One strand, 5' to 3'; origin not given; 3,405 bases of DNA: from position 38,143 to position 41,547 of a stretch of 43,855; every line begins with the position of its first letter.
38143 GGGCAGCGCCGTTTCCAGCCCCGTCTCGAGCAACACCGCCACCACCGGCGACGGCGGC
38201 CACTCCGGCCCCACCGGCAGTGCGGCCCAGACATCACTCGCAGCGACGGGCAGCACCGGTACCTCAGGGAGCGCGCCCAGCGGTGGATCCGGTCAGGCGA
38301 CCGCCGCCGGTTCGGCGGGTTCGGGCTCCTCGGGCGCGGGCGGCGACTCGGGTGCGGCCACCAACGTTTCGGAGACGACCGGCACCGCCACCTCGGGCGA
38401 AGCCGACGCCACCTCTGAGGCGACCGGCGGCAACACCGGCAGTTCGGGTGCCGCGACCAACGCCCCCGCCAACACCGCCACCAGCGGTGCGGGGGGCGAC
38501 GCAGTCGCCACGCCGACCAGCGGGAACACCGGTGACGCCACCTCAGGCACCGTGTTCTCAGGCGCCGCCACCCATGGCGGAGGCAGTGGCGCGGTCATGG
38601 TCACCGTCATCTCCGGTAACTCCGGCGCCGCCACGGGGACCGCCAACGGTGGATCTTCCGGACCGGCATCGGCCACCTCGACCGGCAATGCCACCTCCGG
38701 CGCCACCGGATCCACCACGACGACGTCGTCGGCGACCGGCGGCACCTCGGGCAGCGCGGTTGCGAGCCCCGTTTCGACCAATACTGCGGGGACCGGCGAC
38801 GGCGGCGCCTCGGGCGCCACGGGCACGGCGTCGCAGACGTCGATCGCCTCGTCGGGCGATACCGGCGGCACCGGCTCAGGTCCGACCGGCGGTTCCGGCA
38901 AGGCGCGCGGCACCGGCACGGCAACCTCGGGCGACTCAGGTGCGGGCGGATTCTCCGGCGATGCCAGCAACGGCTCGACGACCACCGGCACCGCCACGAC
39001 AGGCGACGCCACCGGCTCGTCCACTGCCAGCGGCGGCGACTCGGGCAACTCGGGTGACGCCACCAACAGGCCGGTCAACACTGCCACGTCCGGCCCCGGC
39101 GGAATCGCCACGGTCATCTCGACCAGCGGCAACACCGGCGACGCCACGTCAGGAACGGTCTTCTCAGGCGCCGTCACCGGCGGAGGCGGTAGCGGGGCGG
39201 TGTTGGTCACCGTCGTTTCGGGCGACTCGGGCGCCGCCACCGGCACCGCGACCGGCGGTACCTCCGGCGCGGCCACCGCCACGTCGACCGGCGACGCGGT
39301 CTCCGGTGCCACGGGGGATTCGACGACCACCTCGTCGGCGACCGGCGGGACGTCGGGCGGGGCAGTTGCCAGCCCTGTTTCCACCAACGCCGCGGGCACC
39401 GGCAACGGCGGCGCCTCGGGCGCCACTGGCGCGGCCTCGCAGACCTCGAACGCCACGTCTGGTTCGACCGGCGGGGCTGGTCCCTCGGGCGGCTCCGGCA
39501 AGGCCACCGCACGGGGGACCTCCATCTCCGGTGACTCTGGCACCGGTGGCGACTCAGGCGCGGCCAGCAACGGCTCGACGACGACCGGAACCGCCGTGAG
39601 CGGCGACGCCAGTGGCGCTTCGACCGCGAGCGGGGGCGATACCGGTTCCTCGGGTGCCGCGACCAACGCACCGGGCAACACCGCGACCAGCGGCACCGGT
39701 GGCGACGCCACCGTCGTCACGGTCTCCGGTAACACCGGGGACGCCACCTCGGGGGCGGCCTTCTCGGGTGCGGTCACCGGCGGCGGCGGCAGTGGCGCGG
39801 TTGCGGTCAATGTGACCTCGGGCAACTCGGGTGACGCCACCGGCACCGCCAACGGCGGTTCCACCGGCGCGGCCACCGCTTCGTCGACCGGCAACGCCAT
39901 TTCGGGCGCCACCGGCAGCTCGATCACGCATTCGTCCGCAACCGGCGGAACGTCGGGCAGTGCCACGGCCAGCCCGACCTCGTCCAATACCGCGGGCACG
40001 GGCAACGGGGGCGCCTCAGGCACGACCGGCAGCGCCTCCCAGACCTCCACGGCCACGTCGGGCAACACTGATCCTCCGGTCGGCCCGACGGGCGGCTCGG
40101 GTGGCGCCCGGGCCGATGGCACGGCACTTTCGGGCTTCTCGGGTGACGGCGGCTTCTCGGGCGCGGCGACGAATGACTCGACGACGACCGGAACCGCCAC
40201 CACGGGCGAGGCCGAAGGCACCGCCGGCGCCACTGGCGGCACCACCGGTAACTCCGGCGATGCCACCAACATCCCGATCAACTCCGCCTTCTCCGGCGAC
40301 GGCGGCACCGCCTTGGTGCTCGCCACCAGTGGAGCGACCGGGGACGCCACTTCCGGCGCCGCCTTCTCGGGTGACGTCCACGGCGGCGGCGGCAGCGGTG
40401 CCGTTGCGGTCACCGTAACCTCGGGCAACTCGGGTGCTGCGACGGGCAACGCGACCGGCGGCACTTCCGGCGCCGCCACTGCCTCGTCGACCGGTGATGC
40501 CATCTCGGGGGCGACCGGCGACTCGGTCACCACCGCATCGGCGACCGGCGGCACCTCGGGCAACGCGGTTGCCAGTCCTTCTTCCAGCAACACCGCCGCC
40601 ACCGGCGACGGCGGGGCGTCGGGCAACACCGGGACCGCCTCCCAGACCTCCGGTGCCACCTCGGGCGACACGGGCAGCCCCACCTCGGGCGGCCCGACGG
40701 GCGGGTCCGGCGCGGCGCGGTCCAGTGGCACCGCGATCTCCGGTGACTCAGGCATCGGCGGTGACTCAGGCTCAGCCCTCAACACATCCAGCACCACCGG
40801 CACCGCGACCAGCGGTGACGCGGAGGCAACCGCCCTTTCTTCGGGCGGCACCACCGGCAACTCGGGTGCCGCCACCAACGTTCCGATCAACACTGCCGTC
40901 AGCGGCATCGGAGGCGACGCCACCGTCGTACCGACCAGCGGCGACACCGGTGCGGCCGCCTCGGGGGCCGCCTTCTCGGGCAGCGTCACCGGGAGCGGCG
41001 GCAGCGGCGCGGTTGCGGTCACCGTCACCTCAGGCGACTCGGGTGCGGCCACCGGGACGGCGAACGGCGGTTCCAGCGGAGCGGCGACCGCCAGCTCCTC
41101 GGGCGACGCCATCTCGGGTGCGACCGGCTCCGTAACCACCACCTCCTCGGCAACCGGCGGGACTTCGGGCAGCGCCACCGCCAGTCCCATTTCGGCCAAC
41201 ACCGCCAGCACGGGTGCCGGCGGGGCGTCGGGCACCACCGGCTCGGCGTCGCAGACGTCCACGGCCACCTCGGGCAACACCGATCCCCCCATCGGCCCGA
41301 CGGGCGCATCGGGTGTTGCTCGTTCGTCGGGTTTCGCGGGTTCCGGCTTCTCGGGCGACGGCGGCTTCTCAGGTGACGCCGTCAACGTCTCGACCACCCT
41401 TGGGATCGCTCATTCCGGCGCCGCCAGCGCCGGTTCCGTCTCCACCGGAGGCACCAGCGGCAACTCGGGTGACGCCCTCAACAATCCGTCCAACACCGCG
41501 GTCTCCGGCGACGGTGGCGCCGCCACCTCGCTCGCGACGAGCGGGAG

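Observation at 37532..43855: Unlisted 6.3-kb open frame: a giant G/S/T/A-rich repeat protein hidden behind shadow ORFs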

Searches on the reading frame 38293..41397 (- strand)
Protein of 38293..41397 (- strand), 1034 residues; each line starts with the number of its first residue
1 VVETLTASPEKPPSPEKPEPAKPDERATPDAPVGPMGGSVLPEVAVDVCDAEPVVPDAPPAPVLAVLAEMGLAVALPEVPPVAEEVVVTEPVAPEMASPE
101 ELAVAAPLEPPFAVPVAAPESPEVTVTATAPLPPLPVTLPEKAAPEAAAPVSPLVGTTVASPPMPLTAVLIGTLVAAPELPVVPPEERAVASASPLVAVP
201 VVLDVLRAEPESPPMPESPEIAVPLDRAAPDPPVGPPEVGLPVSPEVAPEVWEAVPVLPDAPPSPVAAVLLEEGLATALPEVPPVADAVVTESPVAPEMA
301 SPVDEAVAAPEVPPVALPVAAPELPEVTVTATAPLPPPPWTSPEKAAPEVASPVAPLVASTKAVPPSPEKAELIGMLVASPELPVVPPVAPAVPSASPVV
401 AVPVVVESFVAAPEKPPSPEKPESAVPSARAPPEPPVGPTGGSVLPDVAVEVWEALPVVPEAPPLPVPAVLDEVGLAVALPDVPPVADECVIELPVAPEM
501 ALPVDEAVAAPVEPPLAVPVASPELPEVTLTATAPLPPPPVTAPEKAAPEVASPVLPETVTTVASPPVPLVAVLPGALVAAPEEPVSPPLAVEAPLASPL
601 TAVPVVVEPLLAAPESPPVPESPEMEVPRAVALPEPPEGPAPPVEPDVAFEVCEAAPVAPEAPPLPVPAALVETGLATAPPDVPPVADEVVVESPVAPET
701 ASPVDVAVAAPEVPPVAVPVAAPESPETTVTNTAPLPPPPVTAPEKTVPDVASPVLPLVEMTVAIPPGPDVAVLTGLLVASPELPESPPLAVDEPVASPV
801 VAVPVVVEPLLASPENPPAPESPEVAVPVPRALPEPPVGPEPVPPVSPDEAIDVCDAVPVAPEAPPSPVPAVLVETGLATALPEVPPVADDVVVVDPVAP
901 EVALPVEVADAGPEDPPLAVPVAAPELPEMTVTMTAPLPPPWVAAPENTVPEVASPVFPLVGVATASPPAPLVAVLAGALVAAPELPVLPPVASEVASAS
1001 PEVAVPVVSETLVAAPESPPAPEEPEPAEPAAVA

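Call 11: search_protein_families(library=pfam, proteins=[window:38293-41397:-], max_evalue=0.01)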
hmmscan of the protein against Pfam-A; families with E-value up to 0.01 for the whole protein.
window:38293-41397:- (1034 aa): 0 families

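Call 38: find_homologous_proteins(query=window:38293-41397:-)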
Query window:38293-41397:- (1034 aa): 1 proteins with E <= 0.001 among 8000 candidates.
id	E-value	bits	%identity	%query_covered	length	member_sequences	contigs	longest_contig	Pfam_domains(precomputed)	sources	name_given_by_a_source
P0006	1.8e-8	51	56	5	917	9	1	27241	PF00676.26,PF02780.26,PF02779.30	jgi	-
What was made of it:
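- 38293..43671 (-): Shadow ORFs (38293-41397, 41410-42729, 42736-43671): one P/A/V/E-rich antisense frame that is not a gene. There is no Pfam hit (call 11) and no database relative (call 38).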

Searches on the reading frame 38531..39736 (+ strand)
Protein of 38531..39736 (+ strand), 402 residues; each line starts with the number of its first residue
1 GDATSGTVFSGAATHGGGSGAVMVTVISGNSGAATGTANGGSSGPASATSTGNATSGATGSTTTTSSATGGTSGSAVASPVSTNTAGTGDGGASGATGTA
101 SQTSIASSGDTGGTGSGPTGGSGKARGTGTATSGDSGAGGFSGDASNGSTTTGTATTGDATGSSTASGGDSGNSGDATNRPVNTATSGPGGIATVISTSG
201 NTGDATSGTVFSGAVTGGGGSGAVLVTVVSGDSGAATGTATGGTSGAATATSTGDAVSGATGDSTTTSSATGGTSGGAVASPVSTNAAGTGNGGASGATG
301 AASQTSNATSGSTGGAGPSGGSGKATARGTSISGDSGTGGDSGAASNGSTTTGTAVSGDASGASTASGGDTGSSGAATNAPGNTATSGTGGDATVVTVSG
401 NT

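Call 65: predict_structure(alignment_id=A2)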
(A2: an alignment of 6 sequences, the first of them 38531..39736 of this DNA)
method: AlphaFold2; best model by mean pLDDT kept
length: 402 residues; sequences in the alignment: 6
mean_pLDDT: 41.3   pTM: 0.39
mean pLDDT of the five models: 41.3, 39.9, 37.0, 35.8, 29.3
residues with pLDDT >= 90: 0; 70-90: 0; 50-70: 37; < 50: 365
segments of 3 or more residues with pLDDT < 50: 1-20, 28-34, 36-38, 40-48, 50-181, 187-191, 197-223, 230-234, 242-246, 254-265, 267-351, 353-379, 383-402
pLDDT, mean of each block of 10 residues (from residue 1): 37 43 51 47 46 36 38 37 36 36 35 32 36 34 41 43 43 41 48 48 37 42 49 49 47 42 45 43 38 35 43 37 41 37 43 45 43 44 45 41 35
secondary structure, 60 per line:
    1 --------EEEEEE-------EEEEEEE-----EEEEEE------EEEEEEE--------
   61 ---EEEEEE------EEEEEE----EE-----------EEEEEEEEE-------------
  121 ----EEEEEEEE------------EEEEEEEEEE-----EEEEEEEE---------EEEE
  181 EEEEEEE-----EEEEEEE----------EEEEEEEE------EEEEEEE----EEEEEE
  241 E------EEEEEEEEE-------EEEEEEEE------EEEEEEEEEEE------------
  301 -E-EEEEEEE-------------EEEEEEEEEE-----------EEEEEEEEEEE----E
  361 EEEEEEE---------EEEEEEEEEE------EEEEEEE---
elements in order: E9-14 E22-28 E34-39 E46-52 E64-69 E76-81 E99-107 E125-132 E145-154 E160-167 E177-187 E193-199 E210-217 E224-230 E235-241 E248-256 E264-271 E278-288 E304-310 E324-333 E345-355 E360-367 E377-386 E393-399

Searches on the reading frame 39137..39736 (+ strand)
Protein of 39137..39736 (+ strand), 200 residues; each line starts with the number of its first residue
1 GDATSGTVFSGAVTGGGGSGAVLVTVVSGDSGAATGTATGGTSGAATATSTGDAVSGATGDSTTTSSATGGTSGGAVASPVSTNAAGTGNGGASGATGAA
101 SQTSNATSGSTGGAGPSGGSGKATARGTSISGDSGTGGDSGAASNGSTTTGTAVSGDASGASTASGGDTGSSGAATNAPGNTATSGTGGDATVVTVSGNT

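Call 19: find_related_loci(query=A1, collection=genome_contigs, flank=10000)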
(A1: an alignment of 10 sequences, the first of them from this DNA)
Query A1 (200 aa) in genome_contigs; peptide patterns used: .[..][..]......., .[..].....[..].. (x = any residue, [..] = any of these).
600 stretches matched a pattern (row limit reached: there are more); 2 encode a relative of the query (tblastn E <= 1e-3); 2 distinct loci.
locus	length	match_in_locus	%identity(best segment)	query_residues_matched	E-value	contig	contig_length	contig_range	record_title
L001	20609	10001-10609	75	1-200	9e-42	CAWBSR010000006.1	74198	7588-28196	MAG: uncultured Actinomycetota bacterium isolate MFD04580.bin.1.136 genome assembly, contig: contig_12911, whole genome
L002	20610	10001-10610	65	1-200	2e-38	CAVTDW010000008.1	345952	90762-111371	MAG: uncultured Actinomycetota bacterium isolate MFD01213.bin.1.189 genome assembly, contig: contig_20453, whole genome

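Call 33: predict_structure(alignment_id=A1)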
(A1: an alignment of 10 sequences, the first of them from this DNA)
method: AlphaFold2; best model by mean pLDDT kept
length: 200 residues; sequences in the alignment: 10
mean_pLDDT: 46.1   pTM: 0.43
mean pLDDT of the five models: 46.1, 42.3, 41.3, 39.1, 38.7
residues with pLDDT >= 90: 0; 70-90: 0; 50-70: 66; < 50: 134
segments of 3 or more residues with pLDDT < 50: 1-22, 53-61, 82-98, 109-124, 129-145, 151-153, 155-158, 164-175, 185-193, 195-200
pLDDT, mean of each block of 10 residues (from residue 1): 30 40 51 53 52 46 54 52 42 43 50 38 48 41 49 48 46 48 47 43
secondary structure, 60 per line:
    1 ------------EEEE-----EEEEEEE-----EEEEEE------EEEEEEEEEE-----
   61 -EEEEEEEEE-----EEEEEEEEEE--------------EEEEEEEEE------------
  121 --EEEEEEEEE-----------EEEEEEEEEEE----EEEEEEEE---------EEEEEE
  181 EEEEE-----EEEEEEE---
elements in order: E13-16 E22-28 E34-39 E46-55 E62-70 E76-85 E100-108 E123-131 E143-153 E158-165 E175-185 E191-197
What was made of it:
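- Both AlphaFold models are all-beta with 12 strands per unit (calls 33, 65). Both AlphaFold models have low confidence (calls 33, 65).
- Tried and rejected: Two AlphaFold runs, one on a single unit with 10 rows and one on two units with 6 rows, gave pLDDT 46 and 41 (calls 33, 65).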

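Call 34: search_protein_representatives(alignment_id=A1)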
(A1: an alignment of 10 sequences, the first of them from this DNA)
Query: 10 sequences, 202 profile positions. Proteins with E-value up to 0.001 (for the whole library): 5; up to 1e-10: 0; up to 1e-30: 0. The best 5 are listed.
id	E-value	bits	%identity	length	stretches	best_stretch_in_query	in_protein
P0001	1.4e-07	47.5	-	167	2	105-192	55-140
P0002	1.7e-07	47.2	-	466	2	7-194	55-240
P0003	9.7e-07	44.7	-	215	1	28-183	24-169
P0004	8.4e-06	41.7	-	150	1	25-109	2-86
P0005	5.5e-04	35.7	-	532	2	27-194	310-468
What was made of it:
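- Tried and rejected: The near-absence from the 1.84-billion library (call 34) is therefore not caused by HMMER's composition filter.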

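Call 36: search_protein_families(library=pfam, proteins=[P0001, P0002, P0003, P0004, P0005, L001:17900-18799:+, L001:18955-19599:+, L002:13020-13739:+, L002:13842-15089:+], max_evalue=1)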
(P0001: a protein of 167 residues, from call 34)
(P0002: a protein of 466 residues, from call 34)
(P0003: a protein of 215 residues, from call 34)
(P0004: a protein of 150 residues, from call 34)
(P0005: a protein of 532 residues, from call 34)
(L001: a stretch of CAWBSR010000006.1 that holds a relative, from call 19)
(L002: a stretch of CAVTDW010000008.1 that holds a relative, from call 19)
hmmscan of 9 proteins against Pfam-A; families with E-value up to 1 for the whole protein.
P0001 (167 aa): 0 families

P0002 (466 aa): 0 families

P0003 (215 aa): 0 families

P0004 (150 aa): 1 family
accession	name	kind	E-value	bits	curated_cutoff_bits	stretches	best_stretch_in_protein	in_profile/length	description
PF15814.10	FAM199X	-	0.14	11.8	27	1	14-107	205-288/320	Protein family FAM199X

P0005 (532 aa): 0 families

L001:17900-18799:+ (300 aa): 3 families
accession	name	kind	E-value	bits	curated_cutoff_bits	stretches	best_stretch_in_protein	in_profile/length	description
PF01469.24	Pentapeptide_2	-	6.6e-12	45.6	26.4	2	172-209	2-39/40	Pentapeptide repeats (8 copies)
PF00746.26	Gram_pos_anchor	-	0.00026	21.3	20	1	259-296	6-41/43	LPXTG cell wall anchor motif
PF01391.23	Collagen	-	0.00063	19.9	27.2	1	218-249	26-57/60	Collagen triple helix repeat (20 copies)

L001:18955-19599:+ (215 aa): 3 families
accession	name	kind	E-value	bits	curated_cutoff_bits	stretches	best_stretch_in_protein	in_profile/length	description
PF01469.24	Pentapeptide_2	-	1.7e-09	37.9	26.4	2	62-100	1-39/40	Pentapeptide repeats (8 copies)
PF00746.26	Gram_pos_anchor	-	0.012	16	20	1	141-176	6-40/43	LPXTG cell wall anchor motif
PF19744.4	DUF6232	-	0.075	13.9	27.4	1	129-185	32-92/117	Family of unknown function (DUF6232)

L002:13020-13739:+ (240 aa): 2 families
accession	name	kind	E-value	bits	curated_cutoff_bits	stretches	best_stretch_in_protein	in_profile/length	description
PF01469.24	Pentapeptide_2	-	1.9e-10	40.9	26.4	2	70-103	1-34/40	Pentapeptide repeats (8 copies)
PF00746.26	Gram_pos_anchor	-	0.0019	18.5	20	1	172-207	6-40/43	LPXTG cell wall anchor motif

L002:13842-15089:+ (416 aa): 1 family
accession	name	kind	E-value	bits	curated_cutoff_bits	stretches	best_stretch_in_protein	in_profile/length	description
PF02810.21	SEC-C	-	1.3e-08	34.9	20.4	1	396-413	1-18/19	SEC-C motif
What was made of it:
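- On PE_PGRS / PPE_MPTR: Present in the orthologs' C-terminal domain (PF01469, 45.6 bits; call 36).
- Closest known: Mycobacterial PPE-MPTR and PE_PGRS Gly-rich repeat proteins. Same: The orthologs' C-terminal domain is a true Pentapeptide_2 (NxGxGNxG) match, the repeat Pfam describes from PPE-MPTR proteins (call 36).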

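Call 37: search_protein_families(library=ncbifam, proteins=[P0002, P0005, L001:17900-18799:+, L001:18955-19599:+, L002:13020-13739:+], max_evalue=1)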
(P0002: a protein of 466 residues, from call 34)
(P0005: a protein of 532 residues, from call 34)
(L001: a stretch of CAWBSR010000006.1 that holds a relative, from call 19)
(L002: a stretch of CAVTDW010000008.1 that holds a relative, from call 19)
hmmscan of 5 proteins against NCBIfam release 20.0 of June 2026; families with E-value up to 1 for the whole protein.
P0002 (466 aa): 0 families

P0005 (532 aa): 0 families

L001:17900-18799:+ (300 aa): 2 families
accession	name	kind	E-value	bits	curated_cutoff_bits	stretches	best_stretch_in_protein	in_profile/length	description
TIGR01167.1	LPXTG_anchor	domain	0.00098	19.7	15.9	1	261-294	1-33/34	LPXTG cell wall anchor domain-containing protein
TIGR03017.1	EpsF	equivalog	0.22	10.2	422.75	1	247-287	372-412/444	chain length determinant protein EpsF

L001:18955-19599:+ (215 aa): 2 families
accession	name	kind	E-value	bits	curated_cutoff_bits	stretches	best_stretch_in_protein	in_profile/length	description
TIGR01167.1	LPXTG_anchor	domain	0.00087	19.9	15.9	1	143-177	1-34/34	LPXTG cell wall anchor domain-containing protein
NF053819.1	EF0750_LPXTG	subfamily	0.092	13.3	47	1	93-175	35-103/105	EF2685/EF0750 family sortase-dependent surface protein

L002:13020-13739:+ (240 aa): 1 family
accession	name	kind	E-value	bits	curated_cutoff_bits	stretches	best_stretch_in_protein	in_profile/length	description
TIGR01167.1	LPXTG_anchor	domain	0.013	16.1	15.9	1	174-208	1-34/34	LPXTG cell wall anchor domain-containing protein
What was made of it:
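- On Fibrillar adhesin: The anchor is present in the orthologs (calls 36, 37).
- The L001 C-terminus matches Pentapeptide_2 at 45.6 bits (cut-off 26.4), Gram_pos_anchor at 21.3 bits (cut-off 20) and TIGR01167 at 19.7 bits (cut-off 15.9) (calls 36, 37).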

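Call 41: find_related_loci(query=A1, collection=metagenome_contigs, flank=10000)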
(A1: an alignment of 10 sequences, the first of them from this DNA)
Query A1 (200 aa) in metagenome_contigs; peptide patterns used: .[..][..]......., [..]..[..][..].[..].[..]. (x = any residue, [..] = any of these).
600 stretches matched a pattern (row limit reached: there are more); 4 encode a relative of the query (tblastn E <= 1e-3); 4 distinct loci.
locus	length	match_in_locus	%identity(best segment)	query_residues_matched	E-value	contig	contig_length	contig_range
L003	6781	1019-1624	69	2-200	1e-43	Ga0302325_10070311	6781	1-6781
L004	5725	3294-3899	67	1-200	3e-38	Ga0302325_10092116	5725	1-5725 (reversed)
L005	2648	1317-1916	71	1-200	5e-35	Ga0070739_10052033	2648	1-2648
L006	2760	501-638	55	9-59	5e-6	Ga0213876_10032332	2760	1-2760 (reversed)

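Call 44: search_solved_structures(query=A1, max_evalue=10, show_alignments=2)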
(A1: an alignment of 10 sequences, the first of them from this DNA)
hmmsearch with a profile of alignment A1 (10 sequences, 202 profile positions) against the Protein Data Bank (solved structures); distinct sequences matched with E-value up to 10: 1.
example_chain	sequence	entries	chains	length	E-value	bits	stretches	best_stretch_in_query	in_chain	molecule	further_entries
7zxc_X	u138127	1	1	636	0.81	12.3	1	113-162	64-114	Carbon monoxide dehydrogenase 2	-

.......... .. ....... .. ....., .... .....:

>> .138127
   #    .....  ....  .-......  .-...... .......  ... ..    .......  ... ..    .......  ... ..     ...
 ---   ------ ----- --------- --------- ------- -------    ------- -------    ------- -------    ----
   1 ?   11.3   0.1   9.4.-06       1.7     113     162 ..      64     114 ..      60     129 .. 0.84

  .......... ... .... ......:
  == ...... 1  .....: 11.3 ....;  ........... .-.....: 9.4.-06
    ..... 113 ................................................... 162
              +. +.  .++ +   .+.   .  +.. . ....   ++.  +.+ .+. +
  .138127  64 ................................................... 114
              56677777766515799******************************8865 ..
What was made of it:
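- On Ice-nucleation protein / chlamydial Pmp / other described Gly-rich repeats: The PDB profile search found nothing meaningful (call 44).
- Tried and rejected: The PDB profile search gave one chance hit (call 44).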

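Call 49: fold_search(model_id=the predicted structure, library=pdb)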
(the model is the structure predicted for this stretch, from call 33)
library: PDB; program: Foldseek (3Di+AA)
matches with E <= 10: 19; with E <= 0.001: 0
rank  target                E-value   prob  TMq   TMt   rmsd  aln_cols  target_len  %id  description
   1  2zu0_A                9.3e-01  0.08  0.28  0.17  15.7       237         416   10  Crystal structure of SufC-SufD complex involved in the iron-sulfur cluster biosynthesis (released 2009-03-10)
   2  1rwr                  9.8e-01  0.01  0.10  0.08  17.3       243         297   12  Crystal structure of filamentous hemagglutinin secretion domain (released 2004-04-13)
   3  5awf_E                1.1e+00  0.07  0.27  0.16  19.2       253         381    8  Crystal structure of SufB-SufC-SufD complex from Escherichia coli (released 2015-11-11)
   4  6pyk                  1.2e+00  0.04  0.20  0.18  16.7       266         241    8  P. mirabilis hemolysin A mutant - F80L (released 2020-08-05)
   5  5keh                  1.5e+00  0.03  0.17  0.16  15.9       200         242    6  Truncated hemolysin A from P. mirabilis at 2.0 Angstroms resolution crystallized in a high salt condition (released 2017-03-22)
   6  5awg_F                1.7e+00  0.03  0.21  0.14  19.4       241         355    8  Crystal structure of Hg-bound SufB-SufC-SufD complex from Escherichia coli (released 2015-11-11)
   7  9h78_B                2.3e+00  0.02  0.18  0.15  18.7       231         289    9  [FeS] cluster-loaded SMS complex from M. jannaschii (released 2025-06-04)
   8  9a7k_B                3.7e+00  0.04  0.30  0.17  18.0       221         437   11  Integrative model of SUFB-SUFD by crosslinking MS and deep learning (released 2024-09-18)
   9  5awf_A                3.9e+00  0.04  0.29  0.18  19.1       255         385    7  Crystal structure of SufB-SufC-SufD complex from Escherichia coli (released 2015-11-11)
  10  5awg_A                4.8e+00  0.01  0.19  0.14  19.7       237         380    9  Crystal structure of Hg-bound SufB-SufC-SufD complex from Escherichia coli (released 2015-11-11)
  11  4ihf_B                4.8e+00  0.00  0.08  0.07  16.4       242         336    9  Chasing Acyl Carrier Protein Through a Catalytic Cycle of Lipid A Production (released 2013-11-13)
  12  5awg_B                5.3e+00  0.02  0.26  0.17  15.7       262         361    7  Crystal structure of Hg-bound SufB-SufC-SufD complex from Escherichia coli (released 2015-11-11)
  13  1vh4_B                6.2e+00  0.02  0.30  0.18  15.7       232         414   10  Crystal structure of a stabilizer of iron transporter (released 2003-12-30)
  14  5awf_B                7.3e+00  0.03  0.28  0.16  17.9       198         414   10  Crystal structure of SufB-SufC-SufD complex from Escherichia coli (released 2015-11-11)
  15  1vh4_A                7.7e+00  0.01  0.22  0.15  17.3       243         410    9  Crystal structure of a stabilizer of iron transporter (released 2003-12-30)
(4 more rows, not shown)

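Call 60: find_homologous_proteins(query=L003:1-3858:-)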
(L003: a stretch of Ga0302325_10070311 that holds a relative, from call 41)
Query L003:1-3858:- (1286 aa): 1 proteins with E <= 0.001 among 8000 candidates.
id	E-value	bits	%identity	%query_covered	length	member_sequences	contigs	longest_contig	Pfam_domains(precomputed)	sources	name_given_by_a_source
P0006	1.0e-6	45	63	4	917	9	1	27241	PF00676.26,PF02780.26,PF02779.30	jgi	-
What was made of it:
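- There is no Pfam or database match for the minus frame (calls 11, 38, 60).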
